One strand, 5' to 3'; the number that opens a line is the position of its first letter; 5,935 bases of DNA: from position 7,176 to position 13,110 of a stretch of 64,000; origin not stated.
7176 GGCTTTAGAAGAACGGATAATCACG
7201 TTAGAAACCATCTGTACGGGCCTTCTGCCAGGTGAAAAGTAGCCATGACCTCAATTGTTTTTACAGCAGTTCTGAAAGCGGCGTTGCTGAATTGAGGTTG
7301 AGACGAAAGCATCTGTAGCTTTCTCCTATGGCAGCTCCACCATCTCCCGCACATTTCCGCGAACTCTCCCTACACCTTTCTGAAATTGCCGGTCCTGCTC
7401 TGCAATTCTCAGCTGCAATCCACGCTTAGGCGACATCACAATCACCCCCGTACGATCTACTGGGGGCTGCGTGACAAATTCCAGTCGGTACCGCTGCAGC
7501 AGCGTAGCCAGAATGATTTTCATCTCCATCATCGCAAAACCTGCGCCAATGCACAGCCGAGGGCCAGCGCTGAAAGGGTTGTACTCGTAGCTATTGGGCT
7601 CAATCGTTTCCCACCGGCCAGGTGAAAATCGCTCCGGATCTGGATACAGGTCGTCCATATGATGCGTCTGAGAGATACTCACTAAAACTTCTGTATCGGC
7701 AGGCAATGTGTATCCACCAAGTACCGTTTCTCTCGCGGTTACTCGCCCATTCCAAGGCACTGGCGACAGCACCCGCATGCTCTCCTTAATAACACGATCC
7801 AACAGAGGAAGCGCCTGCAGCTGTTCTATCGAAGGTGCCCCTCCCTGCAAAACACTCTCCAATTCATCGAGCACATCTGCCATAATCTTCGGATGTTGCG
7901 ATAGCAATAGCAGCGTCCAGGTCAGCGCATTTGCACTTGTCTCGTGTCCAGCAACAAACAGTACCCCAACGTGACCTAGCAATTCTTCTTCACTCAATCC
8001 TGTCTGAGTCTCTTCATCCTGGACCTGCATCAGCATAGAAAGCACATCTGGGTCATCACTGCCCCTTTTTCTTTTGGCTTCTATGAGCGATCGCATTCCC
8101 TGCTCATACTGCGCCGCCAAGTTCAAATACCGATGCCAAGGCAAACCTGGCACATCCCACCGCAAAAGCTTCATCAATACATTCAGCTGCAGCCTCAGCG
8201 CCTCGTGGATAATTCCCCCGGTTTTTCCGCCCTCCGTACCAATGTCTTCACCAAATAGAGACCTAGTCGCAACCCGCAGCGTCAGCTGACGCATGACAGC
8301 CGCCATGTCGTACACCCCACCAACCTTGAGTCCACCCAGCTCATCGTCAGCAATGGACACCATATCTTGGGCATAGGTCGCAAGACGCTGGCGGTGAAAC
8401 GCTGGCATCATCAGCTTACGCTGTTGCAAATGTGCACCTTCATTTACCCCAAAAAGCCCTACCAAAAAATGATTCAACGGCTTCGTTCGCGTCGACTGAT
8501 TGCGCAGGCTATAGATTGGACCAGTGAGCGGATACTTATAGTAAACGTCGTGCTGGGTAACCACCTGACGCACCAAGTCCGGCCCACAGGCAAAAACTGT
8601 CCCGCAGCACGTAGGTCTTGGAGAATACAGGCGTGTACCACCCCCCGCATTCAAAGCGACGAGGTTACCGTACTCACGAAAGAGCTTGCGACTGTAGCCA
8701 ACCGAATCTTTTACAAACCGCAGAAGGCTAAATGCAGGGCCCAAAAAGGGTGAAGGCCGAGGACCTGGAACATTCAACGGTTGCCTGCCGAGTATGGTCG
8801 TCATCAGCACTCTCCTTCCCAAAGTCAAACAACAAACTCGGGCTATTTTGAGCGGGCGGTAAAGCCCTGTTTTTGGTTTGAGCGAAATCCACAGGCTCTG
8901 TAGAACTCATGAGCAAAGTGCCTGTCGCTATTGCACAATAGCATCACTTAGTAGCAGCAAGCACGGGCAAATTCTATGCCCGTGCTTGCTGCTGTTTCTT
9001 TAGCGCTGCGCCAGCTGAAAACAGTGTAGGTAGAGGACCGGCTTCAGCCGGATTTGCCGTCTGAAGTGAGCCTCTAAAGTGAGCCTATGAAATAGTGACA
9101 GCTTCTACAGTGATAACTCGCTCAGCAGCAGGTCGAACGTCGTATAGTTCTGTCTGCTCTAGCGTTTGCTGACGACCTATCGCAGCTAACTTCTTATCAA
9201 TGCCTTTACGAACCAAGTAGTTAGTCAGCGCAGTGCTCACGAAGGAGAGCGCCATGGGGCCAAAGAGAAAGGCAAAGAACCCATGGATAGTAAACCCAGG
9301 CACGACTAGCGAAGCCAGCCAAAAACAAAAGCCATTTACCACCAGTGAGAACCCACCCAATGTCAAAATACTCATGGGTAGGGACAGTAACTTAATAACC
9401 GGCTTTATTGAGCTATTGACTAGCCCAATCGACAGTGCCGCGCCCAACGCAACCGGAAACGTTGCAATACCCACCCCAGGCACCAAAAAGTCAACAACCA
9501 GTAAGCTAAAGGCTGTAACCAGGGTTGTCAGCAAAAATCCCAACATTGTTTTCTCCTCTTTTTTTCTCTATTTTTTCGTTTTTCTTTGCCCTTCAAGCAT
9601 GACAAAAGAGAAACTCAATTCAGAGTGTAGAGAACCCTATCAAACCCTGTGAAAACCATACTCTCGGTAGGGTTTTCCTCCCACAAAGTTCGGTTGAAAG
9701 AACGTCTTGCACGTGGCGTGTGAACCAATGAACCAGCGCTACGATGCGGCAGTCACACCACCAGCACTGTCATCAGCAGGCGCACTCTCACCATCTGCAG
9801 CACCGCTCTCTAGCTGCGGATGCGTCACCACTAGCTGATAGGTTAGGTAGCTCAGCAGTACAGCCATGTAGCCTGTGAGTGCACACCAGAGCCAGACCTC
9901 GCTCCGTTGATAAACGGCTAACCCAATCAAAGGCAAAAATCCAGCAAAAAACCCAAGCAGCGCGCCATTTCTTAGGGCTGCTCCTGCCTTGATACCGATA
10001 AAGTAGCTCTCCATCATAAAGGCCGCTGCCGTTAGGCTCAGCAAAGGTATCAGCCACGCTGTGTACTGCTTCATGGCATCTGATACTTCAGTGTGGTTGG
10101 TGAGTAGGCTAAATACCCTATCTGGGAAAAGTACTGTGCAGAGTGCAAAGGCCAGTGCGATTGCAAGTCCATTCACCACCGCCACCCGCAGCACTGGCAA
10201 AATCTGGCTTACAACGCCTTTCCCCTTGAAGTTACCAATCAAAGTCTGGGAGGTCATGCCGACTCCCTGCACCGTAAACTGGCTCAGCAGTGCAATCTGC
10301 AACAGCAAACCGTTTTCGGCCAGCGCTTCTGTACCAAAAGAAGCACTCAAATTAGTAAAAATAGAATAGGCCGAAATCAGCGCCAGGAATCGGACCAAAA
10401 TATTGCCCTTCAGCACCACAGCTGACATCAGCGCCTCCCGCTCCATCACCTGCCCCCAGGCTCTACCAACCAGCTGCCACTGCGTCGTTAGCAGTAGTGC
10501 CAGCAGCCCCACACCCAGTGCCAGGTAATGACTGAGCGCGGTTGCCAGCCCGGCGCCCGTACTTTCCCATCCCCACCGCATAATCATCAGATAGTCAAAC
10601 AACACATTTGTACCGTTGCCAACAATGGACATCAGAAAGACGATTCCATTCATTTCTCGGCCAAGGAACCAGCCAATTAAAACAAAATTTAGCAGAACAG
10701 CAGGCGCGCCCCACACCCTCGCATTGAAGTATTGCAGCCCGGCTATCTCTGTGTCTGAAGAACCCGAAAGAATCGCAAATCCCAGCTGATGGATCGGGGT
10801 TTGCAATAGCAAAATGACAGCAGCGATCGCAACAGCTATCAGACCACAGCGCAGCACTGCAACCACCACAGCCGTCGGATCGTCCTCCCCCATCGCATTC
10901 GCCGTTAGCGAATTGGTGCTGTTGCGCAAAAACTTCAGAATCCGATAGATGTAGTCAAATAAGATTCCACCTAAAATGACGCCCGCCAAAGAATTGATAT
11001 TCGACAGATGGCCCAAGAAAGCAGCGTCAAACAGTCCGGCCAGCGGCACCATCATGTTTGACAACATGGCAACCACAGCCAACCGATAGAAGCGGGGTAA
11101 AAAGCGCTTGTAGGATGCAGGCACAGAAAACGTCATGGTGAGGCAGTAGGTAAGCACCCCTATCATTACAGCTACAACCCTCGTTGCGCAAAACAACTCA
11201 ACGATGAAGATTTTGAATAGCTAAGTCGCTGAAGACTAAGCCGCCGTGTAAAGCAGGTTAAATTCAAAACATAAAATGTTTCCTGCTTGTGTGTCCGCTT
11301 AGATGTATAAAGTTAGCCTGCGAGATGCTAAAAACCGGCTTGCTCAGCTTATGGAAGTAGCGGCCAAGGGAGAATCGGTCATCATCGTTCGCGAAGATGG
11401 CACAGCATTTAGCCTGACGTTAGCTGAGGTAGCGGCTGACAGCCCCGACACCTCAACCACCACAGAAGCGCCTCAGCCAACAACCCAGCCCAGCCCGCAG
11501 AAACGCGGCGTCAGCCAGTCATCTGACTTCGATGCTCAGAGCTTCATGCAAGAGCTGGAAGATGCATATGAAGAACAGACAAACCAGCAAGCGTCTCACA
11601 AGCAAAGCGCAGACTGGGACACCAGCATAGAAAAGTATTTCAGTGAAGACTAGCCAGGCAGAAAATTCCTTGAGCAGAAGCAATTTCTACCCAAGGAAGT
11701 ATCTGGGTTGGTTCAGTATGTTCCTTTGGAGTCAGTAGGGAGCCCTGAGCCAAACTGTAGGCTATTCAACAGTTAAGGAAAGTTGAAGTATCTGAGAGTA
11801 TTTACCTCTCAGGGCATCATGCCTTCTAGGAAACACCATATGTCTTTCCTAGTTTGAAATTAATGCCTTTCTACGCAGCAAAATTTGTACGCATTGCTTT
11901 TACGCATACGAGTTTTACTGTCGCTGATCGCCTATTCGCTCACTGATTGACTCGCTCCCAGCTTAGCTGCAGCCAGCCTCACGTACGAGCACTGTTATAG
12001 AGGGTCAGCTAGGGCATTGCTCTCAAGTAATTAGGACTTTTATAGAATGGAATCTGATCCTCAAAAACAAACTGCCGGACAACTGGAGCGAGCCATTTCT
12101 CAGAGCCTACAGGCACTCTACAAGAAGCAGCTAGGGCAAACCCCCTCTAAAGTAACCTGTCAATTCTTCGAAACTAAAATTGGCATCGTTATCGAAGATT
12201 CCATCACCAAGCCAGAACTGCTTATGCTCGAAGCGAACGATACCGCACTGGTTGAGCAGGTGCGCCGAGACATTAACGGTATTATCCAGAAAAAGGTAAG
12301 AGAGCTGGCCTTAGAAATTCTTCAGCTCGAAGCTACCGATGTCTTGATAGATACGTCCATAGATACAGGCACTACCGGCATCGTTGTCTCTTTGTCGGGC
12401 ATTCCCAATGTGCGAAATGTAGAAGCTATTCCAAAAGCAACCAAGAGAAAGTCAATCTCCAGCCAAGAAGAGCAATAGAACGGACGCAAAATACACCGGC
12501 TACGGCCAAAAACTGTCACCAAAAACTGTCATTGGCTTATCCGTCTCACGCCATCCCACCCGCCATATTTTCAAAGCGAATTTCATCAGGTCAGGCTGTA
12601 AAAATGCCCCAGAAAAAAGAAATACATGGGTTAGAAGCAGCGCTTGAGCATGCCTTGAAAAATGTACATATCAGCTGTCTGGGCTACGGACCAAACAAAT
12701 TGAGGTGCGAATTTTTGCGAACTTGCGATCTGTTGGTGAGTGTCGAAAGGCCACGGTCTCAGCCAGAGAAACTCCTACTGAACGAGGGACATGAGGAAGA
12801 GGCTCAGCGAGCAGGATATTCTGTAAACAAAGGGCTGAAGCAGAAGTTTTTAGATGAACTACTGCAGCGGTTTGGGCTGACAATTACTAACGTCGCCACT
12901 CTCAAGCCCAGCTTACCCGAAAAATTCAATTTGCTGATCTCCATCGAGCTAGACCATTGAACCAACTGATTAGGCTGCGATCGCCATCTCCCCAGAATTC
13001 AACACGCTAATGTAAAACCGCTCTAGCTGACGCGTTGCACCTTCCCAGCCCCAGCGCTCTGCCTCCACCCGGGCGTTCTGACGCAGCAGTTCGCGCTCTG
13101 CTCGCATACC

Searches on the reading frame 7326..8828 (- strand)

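Call 7: search_protein_families(library=pfam, proteins=[window:7326-8828:-], max_evalue=0.01)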
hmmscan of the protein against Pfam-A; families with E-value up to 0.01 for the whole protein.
window:7326-8828:- (500 aa): 1 family
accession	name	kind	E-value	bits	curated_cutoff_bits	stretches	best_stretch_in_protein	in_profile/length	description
PF00067.27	p450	-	6.4e-73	246.5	22.8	1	21-469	2-457/462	Cytochrome P450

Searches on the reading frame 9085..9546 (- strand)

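Call 8: search_protein_families(library=pfam, proteins=[window:9085-9546:-], max_evalue=0.01)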
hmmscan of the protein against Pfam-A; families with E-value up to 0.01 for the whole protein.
window:9085-9546:- (153 aa): 1 family
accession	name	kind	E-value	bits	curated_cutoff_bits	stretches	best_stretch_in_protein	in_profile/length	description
PF04020.18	Phage_holin_4_2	-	2.4e-27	96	28.8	1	3-105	2-104/105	Mycobacterial 4 TMS phage holin, superfamily IV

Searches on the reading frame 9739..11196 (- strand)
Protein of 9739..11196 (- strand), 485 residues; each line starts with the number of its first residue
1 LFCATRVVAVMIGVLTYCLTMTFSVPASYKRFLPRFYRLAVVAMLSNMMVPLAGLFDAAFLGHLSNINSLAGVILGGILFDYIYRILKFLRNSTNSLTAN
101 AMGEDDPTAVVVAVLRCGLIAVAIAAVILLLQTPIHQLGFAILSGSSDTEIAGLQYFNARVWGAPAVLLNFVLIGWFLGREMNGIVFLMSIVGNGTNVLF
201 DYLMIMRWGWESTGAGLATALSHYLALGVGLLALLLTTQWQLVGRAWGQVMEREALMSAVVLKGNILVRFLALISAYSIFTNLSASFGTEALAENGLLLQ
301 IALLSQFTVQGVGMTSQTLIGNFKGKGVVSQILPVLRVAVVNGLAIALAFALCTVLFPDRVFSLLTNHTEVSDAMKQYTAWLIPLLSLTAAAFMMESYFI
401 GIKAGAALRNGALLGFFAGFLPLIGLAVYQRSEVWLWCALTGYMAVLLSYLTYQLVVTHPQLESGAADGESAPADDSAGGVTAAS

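Call 8: search_protein_families(library=pfam, proteins=[window:9739-11196:-], max_evalue=0.01)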
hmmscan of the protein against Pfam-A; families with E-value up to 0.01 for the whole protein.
window:9739-11196:- (485 aa): 1 family
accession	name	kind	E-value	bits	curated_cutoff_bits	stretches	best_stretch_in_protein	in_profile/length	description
PF01554.23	MatE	-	3.2e-22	79.4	24.9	2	44-203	3-161/161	MatE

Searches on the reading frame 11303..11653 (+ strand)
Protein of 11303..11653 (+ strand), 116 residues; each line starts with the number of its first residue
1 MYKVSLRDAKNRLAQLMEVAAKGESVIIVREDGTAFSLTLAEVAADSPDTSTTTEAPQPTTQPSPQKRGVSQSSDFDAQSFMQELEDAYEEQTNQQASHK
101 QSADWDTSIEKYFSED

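Call 8: search_protein_families(library=pfam, proteins=[window:11303-11653:+], max_evalue=0.01)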
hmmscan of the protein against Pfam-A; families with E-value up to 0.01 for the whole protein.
window:11303-11653:+ (116 aa): 1 family
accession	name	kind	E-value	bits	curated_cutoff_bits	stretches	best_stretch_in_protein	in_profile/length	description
PF02604.26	PhdYeFM_antitox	-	0.0004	20.5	29.8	1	1-33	1-34/74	Antitoxin Phd_YefM, type II toxin-antitoxin system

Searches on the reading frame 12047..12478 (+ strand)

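Call 8: search_protein_families(library=pfam, proteins=[window:12047-12478:+], max_evalue=0.01)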
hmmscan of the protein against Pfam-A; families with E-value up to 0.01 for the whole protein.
window:12047-12478:+ (143 aa): 1 family
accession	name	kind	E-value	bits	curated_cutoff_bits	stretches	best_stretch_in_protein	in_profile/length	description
PF10057.14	MpsC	-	2.8e-26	92.2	23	1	9-116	1-109/111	Na+-translocating membrane potential-generating system (MpsC)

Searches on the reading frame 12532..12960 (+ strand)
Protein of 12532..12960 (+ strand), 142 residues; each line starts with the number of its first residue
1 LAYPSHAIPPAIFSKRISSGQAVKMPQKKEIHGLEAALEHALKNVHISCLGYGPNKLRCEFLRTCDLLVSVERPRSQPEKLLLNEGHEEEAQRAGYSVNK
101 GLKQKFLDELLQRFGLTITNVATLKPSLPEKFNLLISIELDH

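Call 8: search_protein_families(library=pfam, proteins=[window:12532-12960:+], max_evalue=0.01)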
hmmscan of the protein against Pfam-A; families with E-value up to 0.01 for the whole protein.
window:12532-12960:+ (142 aa): 1 family
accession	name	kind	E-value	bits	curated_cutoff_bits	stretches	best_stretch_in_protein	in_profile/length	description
PF10057.14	MpsC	-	0.00025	21.5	23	1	34-118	5-89/111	Na+-translocating membrane potential-generating system (MpsC)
